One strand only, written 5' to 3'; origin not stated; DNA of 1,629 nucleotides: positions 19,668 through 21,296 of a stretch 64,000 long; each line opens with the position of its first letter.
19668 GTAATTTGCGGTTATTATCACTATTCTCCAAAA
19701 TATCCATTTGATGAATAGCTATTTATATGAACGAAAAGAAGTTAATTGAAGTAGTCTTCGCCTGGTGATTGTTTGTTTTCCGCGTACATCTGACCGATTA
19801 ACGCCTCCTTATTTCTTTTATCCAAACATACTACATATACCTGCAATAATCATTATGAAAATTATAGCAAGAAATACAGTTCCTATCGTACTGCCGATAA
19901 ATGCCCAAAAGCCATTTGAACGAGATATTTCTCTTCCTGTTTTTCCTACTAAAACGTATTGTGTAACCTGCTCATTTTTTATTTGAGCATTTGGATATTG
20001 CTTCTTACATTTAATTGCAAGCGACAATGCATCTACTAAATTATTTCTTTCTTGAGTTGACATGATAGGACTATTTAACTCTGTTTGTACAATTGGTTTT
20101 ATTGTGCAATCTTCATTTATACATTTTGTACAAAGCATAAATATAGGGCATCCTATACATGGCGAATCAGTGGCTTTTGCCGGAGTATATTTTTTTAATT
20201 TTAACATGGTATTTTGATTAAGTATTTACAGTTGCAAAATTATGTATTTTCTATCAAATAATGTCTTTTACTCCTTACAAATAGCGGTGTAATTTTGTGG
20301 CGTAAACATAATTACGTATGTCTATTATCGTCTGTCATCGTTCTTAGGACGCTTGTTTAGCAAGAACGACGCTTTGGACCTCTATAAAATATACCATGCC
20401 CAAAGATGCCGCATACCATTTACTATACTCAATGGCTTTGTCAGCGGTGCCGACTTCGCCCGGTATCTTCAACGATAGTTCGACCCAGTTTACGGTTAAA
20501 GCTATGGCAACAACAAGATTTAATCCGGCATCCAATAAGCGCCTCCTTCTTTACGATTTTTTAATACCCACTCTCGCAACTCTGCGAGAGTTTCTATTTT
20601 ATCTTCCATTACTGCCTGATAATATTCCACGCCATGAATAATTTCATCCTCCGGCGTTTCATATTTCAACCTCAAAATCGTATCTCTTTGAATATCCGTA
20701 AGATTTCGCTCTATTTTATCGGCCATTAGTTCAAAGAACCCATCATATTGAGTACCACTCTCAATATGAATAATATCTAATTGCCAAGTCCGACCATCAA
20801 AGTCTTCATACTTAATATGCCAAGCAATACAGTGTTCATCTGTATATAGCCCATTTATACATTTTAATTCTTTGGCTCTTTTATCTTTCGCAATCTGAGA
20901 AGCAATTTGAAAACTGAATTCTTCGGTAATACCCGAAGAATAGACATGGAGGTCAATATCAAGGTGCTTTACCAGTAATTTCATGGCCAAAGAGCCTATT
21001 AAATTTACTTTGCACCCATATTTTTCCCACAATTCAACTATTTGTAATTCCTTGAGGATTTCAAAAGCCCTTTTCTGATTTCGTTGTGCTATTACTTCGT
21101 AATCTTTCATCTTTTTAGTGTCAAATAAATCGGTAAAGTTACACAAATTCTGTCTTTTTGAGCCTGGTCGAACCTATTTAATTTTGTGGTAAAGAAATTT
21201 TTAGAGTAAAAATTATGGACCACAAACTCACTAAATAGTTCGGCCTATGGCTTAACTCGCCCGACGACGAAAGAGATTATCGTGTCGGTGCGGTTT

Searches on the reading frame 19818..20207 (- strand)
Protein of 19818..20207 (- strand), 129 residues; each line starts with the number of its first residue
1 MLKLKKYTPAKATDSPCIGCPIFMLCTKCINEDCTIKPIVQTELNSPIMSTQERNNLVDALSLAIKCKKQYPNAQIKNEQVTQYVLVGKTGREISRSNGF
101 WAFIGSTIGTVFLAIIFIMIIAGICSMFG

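Call 10: search_protein_families(library=ncbifam, max_evalue=1, proteins=[window:19818-20207:-])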
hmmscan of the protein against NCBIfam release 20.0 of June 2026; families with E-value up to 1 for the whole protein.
window:19818-20207:- (129 aa): 2 families
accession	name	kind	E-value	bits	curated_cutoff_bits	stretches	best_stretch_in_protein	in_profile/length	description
NF033562.2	BH0509_fam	subfamily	0.016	15.1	30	1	49-64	1-16/43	BH0509 family protein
TIGR01067.1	rplN_bact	equivalog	0.044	13.7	111.1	1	63-101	39-76/122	50S ribosomal protein L14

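Call 43: search_protein_families(library=pfam, max_evalue=0.001, proteins=[window:19818-20207:-])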
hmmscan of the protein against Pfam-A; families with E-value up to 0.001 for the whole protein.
window:19818-20207:- (129 aa): 0 families

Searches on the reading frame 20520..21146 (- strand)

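Call 10: search_protein_families(library=ncbifam, max_evalue=1, proteins=[window:20520-21146:-])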
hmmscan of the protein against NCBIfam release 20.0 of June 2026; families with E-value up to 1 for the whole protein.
window:20520-21146:- (208 aa): 0 families

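Call 11: search_protein_families(library=phrogs, max_evalue=1, proteins=[window:20520-21146:-])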
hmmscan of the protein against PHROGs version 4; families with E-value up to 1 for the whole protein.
window:20520-21146:- (208 aa): 3 families
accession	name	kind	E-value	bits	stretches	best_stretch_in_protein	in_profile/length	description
phrog_17972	-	unknown function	0.0064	17.4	1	83-159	67-145/153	-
phrog_38182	-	unknown function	0.2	13.1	0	13-41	28-54/58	-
phrog_14830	-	unknown function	0.32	12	1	161-206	54-99/118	-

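Call 43: search_protein_families(library=pfam, max_evalue=0.001, proteins=[window:20520-21146:-])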
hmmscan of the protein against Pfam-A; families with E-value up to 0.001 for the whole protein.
window:20520-21146:- (208 aa): 0 families
